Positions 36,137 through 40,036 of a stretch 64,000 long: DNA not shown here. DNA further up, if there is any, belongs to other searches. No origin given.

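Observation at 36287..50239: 13.95-kb single gene for a 4650-aa secreted protein with an N-terminal metallophosphoesterase head and no recognisable wall anchor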

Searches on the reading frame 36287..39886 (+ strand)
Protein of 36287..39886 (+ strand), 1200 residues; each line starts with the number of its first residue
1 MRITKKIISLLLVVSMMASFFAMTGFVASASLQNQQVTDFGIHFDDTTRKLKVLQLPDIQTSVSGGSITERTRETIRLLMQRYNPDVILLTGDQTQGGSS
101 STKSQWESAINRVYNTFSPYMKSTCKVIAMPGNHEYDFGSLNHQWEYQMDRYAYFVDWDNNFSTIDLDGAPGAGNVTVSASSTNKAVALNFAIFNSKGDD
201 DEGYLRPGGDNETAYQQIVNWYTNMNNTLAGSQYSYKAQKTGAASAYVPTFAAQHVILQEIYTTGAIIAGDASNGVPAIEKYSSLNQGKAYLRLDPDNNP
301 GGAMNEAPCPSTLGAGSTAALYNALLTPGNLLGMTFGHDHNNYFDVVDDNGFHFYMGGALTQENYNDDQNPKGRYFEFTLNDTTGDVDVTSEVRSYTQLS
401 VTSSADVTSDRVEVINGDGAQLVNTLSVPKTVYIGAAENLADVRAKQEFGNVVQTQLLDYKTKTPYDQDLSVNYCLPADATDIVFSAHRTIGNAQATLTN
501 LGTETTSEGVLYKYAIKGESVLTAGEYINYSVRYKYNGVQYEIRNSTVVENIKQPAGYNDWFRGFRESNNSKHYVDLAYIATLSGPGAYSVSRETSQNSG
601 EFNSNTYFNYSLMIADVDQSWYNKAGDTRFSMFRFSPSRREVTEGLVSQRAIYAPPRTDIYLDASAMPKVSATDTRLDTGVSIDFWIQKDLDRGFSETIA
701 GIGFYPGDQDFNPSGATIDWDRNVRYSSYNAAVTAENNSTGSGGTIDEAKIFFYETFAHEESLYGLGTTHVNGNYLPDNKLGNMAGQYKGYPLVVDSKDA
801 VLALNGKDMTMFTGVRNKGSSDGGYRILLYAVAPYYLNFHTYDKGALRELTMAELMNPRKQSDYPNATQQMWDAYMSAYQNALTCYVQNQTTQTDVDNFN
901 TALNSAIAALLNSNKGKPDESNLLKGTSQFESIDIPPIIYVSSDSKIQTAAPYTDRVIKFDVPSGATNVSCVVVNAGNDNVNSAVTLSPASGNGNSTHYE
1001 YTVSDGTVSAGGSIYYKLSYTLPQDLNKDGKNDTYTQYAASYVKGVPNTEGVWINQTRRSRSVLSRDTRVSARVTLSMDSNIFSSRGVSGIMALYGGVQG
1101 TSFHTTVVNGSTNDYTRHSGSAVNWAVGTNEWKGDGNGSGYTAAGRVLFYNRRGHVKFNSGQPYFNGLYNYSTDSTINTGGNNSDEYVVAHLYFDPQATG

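Call 67: search_protein_representatives(protein=window:36287-39886:+)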
Query: 1200 residues. Proteins with E-value up to 0.001 (for the whole library): 126; up to 1e-10: 40; up to 1e-30: 18. The best 126 are listed.
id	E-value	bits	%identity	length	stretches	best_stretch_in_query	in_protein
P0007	0.0e+00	1537.2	60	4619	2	1-1200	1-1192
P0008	4.2e-285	965.5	48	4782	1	1-1200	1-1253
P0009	5.1e-277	938.8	46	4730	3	1-1002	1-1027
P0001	3.4e-199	681.1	63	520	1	1-516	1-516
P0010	2.9e-111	389.9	66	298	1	742-1027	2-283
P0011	1.1e-43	166.0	32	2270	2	4-721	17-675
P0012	5.8e-43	163.7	31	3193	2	5-715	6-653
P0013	4.4e-40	154.1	31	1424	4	50-601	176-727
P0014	9.3e-40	153.0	31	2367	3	38-715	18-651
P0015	1.4e-39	152.4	30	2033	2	2-748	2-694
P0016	8.0e-38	146.6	29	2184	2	6-679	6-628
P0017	3.1e-36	141.4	30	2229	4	2-717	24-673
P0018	1.1e-35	139.5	37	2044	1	5-403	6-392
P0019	4.5e-35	137.5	37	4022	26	328-383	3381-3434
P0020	5.3e-35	137.3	28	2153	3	1-713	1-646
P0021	1.9e-33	132.1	36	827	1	2-390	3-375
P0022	3.7e-31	124.6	40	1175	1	2-394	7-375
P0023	3.8e-31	124.5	36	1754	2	5-378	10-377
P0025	1.3e-18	83.0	32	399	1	2-398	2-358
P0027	4.5e-18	81.2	32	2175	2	427-639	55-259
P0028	4.7e-18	81.2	29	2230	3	333-740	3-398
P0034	6.4e-14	67.5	28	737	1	1-511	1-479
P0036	1.4e-12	63.0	31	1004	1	6-392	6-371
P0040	1.1e-11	60.1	36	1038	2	306-390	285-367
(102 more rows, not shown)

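Call 70: search_protein_families(library=pfam, max_evalue=0.001, proteins=[P0011, P0012, P0018, P0021, P0036])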
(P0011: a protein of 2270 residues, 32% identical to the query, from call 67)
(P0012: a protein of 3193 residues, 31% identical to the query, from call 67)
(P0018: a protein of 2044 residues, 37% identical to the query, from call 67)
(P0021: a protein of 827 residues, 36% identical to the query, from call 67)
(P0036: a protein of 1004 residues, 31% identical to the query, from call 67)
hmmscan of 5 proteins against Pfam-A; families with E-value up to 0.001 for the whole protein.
P0011 (2270 aa): 1 family
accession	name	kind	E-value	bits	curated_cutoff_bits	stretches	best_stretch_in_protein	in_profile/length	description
PF00149.33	Metallophos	-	4.8e-09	37.4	21.5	1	60-248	3-160/191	Calcineurin-like phosphoesterase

P0012 (3193 aa): 2 families
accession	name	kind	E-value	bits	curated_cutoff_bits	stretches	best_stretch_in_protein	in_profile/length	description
PF07554.19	FIVAR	-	2.9e-27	95.5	29.2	3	1874-1942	3-70/71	FIVAR domain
PF00149.33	Metallophos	-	7.1e-11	43.3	21.5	1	47-305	2-189/191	Calcineurin-like phosphoesterase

P0018 (2044 aa): 7 families
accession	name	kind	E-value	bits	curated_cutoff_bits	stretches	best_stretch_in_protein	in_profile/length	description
PF13350.11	Y_phosphatase3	-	7.5e-24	85.5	22.2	1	1534-1745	4-239/240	Tyrosine phosphatase family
PF00149.33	Metallophos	-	9.5e-10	39.7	21.5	1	52-177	2-117/191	Calcineurin-like phosphoesterase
PF00041.27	fn3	-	1.3e-05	25.8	25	1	1967-2037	18-82/84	Fibronectin type III domain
PF21605.3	CRLF2-like_D2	-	3.8e-05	24.1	27.3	1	1963-2042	14-92/94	Cytokine receptor-like factor 2-like, D2 domain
PF03442.20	CBM_X2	-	5e-05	23.7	28.9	1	1790-1834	36-79/83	Carbohydrate binding domain X2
PF03162.18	Y_phosphatase2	-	0.00013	22.1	27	1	1584-1683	33-132/165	Tyrosine phosphatase family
PF25788.1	Ig_Rha78A_N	-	0.00073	20.2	27.4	0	1968-2038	27-99/105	Rha78A-like, N-terminal immunoglobulin domain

P0021 (827 aa): 3 families
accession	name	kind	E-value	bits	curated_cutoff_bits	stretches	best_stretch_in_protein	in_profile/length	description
PF00404.24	Dockerin_1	-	3e-10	40.6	22.9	1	757-815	1-56/57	Dockerin type I domain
PF00149.33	Metallophos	-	1.5e-05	25.9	21.5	1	48-256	2-160/191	Calcineurin-like phosphoesterase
PF09479.16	Flg_new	-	0.00016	22.2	27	0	650-719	3-64/65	Listeria-Bacteroides repeat domain (List_Bact_rpt)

P0036 (1004 aa): 4 families
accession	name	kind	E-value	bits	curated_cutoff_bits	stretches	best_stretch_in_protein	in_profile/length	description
PF09479.16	Flg_new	-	1.3e-48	163.4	27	5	378-444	3-64/65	Listeria-Bacteroides repeat domain (List_Bact_rpt)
PF00149.33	Metallophos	-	2.8e-08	34.8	21.5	1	46-142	3-84/191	Calcineurin-like phosphoesterase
PF18998.6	Flg_new_2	-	0.00016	22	23.6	0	410-449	33-72/73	Divergent InlB B-repeat domain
PF00404.24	Dockerin_1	-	0.00017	22.1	22.9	1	932-988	2-54/57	Dockerin type I domain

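Call 71: search_protein_families(library=pfam, max_evalue=0.001, proteins=[P0023, P0022, P0013, P0028, P0034, P0040])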
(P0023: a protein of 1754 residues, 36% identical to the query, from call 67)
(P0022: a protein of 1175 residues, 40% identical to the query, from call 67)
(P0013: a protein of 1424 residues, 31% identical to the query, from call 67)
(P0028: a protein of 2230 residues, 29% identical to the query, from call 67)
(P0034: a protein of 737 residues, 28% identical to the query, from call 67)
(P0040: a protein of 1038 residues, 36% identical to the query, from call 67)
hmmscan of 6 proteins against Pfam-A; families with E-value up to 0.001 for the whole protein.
P0023 (1754 aa): 1 family
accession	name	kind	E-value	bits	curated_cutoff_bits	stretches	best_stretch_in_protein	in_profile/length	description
PF00149.33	Metallophos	-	5.7e-09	37.1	21.5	1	57-333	2-190/191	Calcineurin-like phosphoesterase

P0022 (1175 aa): 1 family
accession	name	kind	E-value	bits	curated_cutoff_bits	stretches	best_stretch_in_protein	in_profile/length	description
PF00149.33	Metallophos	-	8e-15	56.2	21.5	1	58-318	1-190/191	Calcineurin-like phosphoesterase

P0013 (1424 aa): 1 family
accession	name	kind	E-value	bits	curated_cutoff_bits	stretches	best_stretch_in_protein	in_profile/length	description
PF00149.33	Metallophos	-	8.8e-07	30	21.5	1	177-324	1-117/191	Calcineurin-like phosphoesterase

P0028 (2230 aa): 1 family
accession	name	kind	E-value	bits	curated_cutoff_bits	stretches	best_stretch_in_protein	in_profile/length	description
PF02368.24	Big_2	-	1.5e-14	54.1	22.8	1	2141-2209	11-79/79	Bacterial Ig-like domain (group 2)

P0034 (737 aa): 3 families
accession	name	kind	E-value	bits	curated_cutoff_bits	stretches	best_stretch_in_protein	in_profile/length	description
PF09479.16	Flg_new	-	2.4e-26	92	27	3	377-444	3-65/65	Listeria-Bacteroides repeat domain (List_Bact_rpt)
PF00149.33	Metallophos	-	9e-09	36.5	21.5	1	45-164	2-116/191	Calcineurin-like phosphoesterase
PF00404.24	Dockerin_1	-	3.1e-07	30.9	22.9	1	664-718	2-52/57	Dockerin type I domain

P0040 (1038 aa): 3 families
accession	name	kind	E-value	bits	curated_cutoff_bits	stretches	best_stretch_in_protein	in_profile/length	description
PF09479.16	Flg_new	-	2.3e-19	69.7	27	3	764-802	1-38/65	Listeria-Bacteroides repeat domain (List_Bact_rpt)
PF00404.24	Dockerin_1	-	2.9e-09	37.4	22.9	1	965-1023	1-55/57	Dockerin type I domain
PF00149.33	Metallophos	-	3.5e-07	31.3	21.5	1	45-138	2-72/191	Calcineurin-like phosphoesterase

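Call 75: find_encoding_contigs(protein=P0008, flank=6000, max_places=3)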
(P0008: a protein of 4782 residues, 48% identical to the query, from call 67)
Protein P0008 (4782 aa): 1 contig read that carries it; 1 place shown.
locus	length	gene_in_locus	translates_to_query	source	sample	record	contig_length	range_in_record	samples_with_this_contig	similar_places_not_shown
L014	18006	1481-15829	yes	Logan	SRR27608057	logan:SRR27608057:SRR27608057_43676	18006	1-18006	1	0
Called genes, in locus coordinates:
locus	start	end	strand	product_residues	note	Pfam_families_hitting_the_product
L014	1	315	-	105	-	?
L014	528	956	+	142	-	-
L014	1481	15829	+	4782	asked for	PF00149:Metallophos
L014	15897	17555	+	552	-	PF03372:Exo_endo_phos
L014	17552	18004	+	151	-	?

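Call 76: list_cluster_members(proteins=[P0007, P0008, P0009, P0011, P0012, P0014, P0018, P0021, P0036, P0025])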
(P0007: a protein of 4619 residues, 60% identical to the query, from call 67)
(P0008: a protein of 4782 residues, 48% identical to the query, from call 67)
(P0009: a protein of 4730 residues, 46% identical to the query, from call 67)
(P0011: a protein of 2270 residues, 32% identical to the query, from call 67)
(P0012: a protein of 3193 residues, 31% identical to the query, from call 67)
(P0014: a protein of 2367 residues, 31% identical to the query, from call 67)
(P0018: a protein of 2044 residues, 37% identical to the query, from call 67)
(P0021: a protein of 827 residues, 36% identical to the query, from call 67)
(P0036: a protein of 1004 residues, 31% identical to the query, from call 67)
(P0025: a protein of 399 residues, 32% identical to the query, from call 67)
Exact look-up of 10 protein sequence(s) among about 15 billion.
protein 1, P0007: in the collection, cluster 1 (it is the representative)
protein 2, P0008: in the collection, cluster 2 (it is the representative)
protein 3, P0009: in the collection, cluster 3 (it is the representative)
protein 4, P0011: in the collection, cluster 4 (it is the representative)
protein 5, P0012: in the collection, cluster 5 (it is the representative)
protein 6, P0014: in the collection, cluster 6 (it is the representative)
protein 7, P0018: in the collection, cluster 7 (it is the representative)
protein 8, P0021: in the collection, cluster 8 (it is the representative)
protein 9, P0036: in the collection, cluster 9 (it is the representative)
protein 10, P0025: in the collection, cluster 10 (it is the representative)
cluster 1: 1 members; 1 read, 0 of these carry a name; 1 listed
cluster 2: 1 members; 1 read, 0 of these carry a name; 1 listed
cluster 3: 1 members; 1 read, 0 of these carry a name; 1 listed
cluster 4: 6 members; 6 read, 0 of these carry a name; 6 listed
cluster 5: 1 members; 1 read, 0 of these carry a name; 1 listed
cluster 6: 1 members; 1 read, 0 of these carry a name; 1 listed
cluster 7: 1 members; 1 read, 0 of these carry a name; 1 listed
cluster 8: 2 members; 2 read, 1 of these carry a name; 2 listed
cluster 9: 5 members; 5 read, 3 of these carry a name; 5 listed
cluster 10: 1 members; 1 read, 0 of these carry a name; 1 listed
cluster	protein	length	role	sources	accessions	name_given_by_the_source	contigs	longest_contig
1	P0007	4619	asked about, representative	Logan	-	-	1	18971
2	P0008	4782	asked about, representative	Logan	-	-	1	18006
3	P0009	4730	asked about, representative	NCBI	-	-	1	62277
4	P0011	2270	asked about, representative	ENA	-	-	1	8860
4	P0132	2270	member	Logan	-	-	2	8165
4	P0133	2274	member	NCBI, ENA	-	-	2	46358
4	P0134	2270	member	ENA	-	-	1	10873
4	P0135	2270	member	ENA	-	-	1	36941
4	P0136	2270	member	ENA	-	-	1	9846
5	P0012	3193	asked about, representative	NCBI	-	-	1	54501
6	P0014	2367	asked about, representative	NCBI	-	-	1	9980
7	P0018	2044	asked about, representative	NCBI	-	-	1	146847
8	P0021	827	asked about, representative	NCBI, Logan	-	-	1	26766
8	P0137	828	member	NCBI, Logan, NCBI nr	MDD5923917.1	MAG: dockerin type I domain-containing protein [Clostridia bacterium] | dockerin type I domain-containing protein [Clostridia bacterium]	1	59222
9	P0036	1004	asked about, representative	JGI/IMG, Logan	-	-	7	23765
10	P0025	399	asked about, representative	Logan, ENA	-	-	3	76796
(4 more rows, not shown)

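Call 77: find_encoding_contigs(protein=P0009, flank=8000, max_places=2)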
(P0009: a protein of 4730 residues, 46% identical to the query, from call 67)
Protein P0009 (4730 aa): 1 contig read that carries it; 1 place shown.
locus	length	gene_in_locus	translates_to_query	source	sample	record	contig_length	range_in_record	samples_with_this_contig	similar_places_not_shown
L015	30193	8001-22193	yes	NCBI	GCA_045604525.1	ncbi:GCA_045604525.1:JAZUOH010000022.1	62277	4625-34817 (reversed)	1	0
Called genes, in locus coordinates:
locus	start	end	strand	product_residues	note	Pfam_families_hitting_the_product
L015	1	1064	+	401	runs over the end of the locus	PF00534:Glycos_transf_1, PF13692:Glyco_trans_1_4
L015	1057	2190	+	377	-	PF07470:Glyco_hydro_88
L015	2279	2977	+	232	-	PF00072:Response_reg, PF00486:Trans_reg_C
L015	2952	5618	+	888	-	PF00512:HisKA, PF02518:HATPase_c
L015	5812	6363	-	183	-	-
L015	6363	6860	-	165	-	PF00383:dCMP_cyt_deam_1, PF14437:MafB19-deam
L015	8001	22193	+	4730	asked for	PF00149:Metallophos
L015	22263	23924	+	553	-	PF14529:Exo_endo_phos_2 (faint), PF03372:Exo_endo_phos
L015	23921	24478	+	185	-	PF02545:Maf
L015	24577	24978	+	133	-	PF01475:FUR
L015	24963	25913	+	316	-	PF01297:ZnuA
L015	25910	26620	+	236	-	PF00005:ABC_tran, PF13304:AAA_21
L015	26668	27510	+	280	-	PF00892:EamA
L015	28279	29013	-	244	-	PF02698:DUF218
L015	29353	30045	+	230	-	-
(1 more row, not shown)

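Call 78: find_encoding_contigs(protein=P0012, flank=8000, max_places=2)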
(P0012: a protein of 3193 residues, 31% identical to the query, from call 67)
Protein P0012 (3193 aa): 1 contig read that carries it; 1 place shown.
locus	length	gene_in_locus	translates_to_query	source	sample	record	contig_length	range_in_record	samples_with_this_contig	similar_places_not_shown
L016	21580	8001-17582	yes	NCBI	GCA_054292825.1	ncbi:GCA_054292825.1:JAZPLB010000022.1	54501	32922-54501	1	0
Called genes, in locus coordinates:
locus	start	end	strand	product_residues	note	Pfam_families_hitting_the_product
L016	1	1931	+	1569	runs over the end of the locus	-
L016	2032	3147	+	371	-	-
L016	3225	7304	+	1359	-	PF07554:FIVAR (faint)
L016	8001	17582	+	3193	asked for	PF00149:Metallophos, PF07554:FIVAR (faint)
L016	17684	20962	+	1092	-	PF07554:FIVAR (faint)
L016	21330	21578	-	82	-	?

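Call 79: find_encoding_contigs(protein=P0133, flank=8000, max_places=2)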
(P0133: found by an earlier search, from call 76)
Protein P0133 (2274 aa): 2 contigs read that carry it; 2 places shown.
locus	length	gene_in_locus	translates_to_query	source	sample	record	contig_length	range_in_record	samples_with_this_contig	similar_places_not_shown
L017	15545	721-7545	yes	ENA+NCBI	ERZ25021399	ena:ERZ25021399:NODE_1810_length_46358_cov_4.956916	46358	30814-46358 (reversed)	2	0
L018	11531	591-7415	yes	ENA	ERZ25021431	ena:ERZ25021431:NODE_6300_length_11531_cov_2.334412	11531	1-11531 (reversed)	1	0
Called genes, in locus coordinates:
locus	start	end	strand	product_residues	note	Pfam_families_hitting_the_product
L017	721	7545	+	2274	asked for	PF00149:Metallophos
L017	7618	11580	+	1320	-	PF07554:FIVAR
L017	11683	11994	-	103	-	PF12844:HTH_19, PF13443:HTH_26 (weak), PF13560:HTH_31 (weak), PF01381:HTH_3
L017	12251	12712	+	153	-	-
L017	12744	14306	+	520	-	PF09479:Flg_new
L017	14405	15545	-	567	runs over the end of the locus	PF00501:AMP-binding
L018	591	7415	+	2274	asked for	PF00149:Metallophos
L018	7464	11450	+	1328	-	PF07554:FIVAR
